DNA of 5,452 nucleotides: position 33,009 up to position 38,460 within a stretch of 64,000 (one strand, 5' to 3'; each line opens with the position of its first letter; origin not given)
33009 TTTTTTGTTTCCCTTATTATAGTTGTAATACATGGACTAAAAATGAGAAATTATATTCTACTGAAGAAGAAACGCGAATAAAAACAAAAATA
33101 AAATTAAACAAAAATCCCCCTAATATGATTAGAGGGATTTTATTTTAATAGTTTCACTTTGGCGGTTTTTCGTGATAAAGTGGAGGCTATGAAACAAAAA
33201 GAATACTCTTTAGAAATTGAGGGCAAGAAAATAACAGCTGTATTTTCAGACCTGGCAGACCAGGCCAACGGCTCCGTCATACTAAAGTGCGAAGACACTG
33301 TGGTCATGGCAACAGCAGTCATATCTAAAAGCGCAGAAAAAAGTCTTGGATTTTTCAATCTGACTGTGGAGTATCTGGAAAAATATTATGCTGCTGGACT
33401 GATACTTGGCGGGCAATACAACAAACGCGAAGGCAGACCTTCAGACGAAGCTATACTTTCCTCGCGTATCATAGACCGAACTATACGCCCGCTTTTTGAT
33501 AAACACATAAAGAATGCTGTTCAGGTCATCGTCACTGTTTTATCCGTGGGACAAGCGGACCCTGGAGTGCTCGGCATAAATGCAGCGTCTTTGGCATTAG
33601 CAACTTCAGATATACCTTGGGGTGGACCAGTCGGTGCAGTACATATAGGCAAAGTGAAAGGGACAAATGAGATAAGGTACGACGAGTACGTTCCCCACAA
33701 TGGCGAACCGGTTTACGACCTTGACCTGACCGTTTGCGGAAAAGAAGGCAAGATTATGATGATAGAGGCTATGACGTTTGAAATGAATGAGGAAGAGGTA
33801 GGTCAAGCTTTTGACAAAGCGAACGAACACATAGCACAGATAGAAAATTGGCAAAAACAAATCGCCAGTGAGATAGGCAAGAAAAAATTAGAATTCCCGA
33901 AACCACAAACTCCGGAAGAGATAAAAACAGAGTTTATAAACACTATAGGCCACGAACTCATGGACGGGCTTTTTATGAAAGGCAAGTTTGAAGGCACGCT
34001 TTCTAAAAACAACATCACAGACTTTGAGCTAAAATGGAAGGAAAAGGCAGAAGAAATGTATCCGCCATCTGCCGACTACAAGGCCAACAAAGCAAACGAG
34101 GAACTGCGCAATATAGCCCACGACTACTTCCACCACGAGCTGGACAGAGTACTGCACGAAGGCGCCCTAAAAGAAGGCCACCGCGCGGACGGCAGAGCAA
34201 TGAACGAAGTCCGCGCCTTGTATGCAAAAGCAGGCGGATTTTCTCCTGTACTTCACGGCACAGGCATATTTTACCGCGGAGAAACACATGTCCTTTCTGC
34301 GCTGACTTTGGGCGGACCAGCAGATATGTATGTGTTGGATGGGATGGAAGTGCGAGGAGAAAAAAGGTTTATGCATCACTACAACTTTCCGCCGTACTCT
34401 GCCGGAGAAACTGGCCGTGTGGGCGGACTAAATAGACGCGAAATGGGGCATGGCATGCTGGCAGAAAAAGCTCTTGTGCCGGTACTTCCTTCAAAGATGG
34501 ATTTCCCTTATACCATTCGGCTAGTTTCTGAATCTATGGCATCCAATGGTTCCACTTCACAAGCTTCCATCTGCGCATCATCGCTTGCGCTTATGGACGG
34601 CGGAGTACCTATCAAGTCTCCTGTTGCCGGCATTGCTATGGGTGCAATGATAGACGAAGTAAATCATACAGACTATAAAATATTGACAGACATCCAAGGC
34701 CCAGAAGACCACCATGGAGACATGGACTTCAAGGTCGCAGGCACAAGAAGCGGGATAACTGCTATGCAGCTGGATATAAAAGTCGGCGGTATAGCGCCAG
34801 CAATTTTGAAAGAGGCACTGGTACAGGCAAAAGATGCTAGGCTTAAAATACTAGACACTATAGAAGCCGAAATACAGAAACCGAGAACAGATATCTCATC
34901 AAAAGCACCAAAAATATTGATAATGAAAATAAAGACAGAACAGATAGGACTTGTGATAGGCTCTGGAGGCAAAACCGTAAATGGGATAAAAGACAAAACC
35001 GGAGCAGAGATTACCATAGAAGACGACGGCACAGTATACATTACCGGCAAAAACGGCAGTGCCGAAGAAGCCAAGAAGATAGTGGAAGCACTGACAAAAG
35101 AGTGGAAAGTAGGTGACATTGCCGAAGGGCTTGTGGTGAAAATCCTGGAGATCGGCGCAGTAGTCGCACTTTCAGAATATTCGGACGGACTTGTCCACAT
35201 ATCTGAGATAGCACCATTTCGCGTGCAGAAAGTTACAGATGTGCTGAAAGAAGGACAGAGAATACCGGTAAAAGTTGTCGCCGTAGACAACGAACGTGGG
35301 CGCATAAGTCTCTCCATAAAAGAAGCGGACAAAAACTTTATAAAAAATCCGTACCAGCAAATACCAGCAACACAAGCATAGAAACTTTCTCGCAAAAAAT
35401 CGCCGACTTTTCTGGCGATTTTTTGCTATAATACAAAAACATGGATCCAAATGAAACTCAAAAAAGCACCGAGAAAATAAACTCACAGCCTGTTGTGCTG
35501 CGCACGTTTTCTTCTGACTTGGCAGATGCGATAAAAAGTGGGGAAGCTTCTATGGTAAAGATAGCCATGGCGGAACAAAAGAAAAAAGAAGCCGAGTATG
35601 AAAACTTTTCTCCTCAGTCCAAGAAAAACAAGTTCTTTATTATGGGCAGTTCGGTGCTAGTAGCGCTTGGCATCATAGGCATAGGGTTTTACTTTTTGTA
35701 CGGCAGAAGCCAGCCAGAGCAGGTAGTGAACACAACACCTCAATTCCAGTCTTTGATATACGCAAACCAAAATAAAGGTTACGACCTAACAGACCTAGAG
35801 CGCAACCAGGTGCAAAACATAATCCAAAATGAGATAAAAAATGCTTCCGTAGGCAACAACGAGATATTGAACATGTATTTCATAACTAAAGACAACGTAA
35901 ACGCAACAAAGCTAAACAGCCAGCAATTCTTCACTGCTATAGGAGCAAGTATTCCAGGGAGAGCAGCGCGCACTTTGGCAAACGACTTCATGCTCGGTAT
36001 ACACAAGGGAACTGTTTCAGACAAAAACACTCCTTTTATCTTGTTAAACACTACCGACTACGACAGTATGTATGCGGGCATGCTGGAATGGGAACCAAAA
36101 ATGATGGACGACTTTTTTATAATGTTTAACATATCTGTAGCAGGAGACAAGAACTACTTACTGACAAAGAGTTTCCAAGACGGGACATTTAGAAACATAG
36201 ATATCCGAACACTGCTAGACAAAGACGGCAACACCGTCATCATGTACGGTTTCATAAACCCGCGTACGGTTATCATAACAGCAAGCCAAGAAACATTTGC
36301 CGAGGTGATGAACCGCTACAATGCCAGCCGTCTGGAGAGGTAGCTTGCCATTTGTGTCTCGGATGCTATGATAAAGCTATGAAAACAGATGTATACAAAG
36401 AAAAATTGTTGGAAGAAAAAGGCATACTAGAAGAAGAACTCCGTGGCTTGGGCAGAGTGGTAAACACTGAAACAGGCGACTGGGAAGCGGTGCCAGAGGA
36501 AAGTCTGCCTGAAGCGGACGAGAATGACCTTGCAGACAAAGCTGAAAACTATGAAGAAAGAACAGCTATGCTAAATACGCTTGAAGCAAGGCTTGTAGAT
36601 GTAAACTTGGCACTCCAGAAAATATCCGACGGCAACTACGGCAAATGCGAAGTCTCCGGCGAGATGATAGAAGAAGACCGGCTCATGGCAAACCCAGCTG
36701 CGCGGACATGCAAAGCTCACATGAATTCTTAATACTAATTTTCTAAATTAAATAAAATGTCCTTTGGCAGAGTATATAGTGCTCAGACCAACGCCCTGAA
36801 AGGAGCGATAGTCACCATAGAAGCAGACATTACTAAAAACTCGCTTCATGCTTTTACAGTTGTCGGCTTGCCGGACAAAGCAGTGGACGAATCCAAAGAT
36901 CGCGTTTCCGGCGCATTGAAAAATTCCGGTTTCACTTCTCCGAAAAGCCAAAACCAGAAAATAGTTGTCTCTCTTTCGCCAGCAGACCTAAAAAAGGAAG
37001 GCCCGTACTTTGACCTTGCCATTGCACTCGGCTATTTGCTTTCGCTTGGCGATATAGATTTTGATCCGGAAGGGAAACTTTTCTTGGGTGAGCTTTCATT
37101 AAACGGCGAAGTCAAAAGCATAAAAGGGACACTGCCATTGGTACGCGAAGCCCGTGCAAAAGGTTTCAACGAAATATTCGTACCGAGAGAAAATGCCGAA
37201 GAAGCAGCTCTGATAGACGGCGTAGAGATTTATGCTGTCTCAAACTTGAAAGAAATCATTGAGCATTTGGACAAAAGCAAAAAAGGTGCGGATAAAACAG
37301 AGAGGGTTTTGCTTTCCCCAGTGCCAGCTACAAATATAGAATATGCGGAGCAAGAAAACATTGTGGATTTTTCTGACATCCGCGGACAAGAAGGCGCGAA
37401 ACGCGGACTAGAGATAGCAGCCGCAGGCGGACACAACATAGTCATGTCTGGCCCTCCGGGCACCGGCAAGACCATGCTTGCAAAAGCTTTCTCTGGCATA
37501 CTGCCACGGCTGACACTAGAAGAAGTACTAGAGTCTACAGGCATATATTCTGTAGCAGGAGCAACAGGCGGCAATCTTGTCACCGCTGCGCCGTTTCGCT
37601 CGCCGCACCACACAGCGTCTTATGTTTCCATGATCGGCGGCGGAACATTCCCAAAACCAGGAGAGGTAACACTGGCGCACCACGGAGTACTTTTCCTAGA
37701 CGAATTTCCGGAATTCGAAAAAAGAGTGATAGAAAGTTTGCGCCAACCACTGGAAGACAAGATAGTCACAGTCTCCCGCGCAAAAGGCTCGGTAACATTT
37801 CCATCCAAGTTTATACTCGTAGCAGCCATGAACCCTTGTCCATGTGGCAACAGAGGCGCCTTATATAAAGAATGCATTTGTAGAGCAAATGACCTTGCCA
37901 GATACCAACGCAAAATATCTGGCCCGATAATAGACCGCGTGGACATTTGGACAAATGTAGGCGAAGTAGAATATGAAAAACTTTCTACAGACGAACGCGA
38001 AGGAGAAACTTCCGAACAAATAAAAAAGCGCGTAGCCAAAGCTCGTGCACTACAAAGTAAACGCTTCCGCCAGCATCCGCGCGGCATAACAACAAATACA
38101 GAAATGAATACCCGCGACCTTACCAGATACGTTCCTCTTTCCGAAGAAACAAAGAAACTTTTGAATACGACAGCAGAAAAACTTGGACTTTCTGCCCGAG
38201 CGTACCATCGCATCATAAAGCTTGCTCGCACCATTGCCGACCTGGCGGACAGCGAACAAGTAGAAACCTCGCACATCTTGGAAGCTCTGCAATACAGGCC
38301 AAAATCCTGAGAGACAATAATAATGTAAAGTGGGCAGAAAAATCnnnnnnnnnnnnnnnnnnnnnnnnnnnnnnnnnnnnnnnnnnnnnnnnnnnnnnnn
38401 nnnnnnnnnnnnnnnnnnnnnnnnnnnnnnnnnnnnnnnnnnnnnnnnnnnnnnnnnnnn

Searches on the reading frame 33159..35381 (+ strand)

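Call 21: search_protein_families(library=pfam, proteins=[window:33159-35381:+], max_evalue=0.00001)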
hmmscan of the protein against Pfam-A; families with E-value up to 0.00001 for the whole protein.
window:33159-35381:+ (740 aa): 3 families
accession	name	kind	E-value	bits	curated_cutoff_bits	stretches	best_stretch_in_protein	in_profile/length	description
PF01138.27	RNase_PH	-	2e-44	151.6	25.5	2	23-153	3-130/130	3' exoribonuclease family, domain 1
PF00575.29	S1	-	3.3e-15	56.7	22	1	650-721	3-74/74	S1 RNA binding domain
PF00013.35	KH_1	-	2.2e-11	43.7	21.5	1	588-643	3-65/66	KH domain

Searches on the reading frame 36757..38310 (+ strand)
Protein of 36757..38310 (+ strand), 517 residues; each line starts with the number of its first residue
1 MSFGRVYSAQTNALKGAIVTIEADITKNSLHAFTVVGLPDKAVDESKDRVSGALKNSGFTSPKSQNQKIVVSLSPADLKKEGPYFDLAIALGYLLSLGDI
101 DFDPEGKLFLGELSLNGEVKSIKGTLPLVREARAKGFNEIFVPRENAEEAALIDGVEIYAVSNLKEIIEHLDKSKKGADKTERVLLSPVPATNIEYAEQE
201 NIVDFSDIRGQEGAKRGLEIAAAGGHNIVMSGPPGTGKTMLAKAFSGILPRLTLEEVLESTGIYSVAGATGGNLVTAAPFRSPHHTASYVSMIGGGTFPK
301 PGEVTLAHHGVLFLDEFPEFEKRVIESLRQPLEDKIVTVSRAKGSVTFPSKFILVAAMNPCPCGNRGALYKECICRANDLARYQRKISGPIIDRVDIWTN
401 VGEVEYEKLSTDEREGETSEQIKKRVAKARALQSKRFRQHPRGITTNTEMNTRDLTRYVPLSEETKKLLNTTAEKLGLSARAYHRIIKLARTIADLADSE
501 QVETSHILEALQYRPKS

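Call 23: search_protein_families(library=pfam, proteins=[window:36757-38310:+], max_evalue=0.00001)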
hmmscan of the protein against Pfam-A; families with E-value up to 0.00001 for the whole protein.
window:36757-38310:+ (517 aa): 5 families
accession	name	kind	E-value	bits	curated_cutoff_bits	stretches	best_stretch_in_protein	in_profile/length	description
PF01078.27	Mg_chelatase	-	8.8e-88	293.5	20.3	1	204-408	1-206/207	Magnesium chelatase, subunit ChlI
PF13541.12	ChlI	-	4.9e-37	127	27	1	21-146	1-121/121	Subunit ChlI of Mg-chelatase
PF13335.12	Mg_chelatase_C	-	3.1e-32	111.4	26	1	416-514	1-94/94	Magnesium chelatase, subunit ChlI C-terminal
PF07728.20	AAA_5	-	5.9e-11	43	22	1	227-362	1-125/139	AAA domain (dynein-related subfamily)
PF00493.29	MCM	-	2.4e-08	33.8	23.3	1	221-361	53-174/224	MCM P-loop domain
